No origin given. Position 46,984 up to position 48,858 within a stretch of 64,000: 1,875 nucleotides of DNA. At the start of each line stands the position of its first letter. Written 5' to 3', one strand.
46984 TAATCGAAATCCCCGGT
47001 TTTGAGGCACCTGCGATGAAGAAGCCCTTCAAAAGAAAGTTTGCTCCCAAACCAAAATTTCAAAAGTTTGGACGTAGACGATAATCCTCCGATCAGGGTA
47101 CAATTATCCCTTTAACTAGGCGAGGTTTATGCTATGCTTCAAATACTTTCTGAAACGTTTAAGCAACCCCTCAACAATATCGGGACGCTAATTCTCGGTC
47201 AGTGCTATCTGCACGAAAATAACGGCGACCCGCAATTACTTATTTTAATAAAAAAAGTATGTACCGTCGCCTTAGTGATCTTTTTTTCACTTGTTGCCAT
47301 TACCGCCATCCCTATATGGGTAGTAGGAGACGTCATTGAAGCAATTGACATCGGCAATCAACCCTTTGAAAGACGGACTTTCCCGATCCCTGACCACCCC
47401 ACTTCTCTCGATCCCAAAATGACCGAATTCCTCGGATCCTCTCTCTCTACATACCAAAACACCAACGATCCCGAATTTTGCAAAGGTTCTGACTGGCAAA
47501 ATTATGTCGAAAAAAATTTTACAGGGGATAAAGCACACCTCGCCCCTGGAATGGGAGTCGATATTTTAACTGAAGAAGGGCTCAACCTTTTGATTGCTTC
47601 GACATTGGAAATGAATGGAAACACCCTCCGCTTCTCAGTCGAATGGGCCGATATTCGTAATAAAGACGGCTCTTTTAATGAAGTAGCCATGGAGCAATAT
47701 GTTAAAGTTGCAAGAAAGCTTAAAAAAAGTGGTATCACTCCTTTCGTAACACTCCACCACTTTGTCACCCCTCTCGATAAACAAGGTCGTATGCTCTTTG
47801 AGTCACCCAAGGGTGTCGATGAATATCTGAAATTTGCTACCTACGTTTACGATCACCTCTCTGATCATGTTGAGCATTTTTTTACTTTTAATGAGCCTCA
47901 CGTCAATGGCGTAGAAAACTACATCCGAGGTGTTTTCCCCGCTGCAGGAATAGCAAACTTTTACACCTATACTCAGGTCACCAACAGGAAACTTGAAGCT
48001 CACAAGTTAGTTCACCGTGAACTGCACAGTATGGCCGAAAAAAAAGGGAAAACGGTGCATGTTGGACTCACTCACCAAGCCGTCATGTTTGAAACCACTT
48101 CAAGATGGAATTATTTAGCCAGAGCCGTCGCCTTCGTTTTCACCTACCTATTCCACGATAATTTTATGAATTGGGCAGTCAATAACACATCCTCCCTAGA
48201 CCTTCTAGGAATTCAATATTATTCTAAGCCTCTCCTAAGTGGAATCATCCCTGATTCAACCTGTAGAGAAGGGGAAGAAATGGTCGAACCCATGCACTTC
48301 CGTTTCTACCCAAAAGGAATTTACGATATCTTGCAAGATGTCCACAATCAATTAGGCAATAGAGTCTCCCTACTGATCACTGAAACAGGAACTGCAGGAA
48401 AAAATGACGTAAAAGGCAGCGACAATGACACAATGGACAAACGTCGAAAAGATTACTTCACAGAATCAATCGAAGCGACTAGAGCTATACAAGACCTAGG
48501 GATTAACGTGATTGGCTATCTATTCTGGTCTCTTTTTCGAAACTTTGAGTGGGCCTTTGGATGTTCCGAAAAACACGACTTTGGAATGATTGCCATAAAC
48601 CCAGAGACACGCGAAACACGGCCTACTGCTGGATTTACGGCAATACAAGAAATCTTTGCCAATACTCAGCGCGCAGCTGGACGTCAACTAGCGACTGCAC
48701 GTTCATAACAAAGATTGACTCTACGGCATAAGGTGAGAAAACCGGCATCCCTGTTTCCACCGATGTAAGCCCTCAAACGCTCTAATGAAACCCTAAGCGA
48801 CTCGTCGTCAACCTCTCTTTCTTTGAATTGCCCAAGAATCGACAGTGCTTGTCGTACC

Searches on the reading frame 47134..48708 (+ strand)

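Call 64: search_protein_families(library=ncbifam, proteins=[window:47134-48708:+], max_evalue=1e-10)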
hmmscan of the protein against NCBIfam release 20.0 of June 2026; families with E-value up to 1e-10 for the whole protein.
window:47134-48708:+ (524 aa): 6 families
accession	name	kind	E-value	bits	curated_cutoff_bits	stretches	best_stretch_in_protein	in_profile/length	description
TIGR03356.1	BGL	equivalog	3.3e-44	151.5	478.5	1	163-496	69-419/427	GH1 family beta-glucosidase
NF010036.0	PRK13511.1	subfamily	4e-40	137.8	610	2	120-314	33-216/469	6-phospho-beta-galactosidase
TIGR01233.1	lacG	equivalog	5.5e-31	107.9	561.2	2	121-305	33-209/472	6-phospho-beta-galactosidase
NF041004.1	Beta_gal_BgaS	equivalog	2e-27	95.9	475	1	159-499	101-456/479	beta-galactosidase BgaS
NF007154.0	PRK09589.1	subfamily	6.5e-14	51.5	624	0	158-302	77-220/476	6-phospho-beta-glucosidase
NF011589.0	PRK15014.1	subfamily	4.7e-11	42.6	686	0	158-297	79-217/477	6-phospho-beta-glucosidase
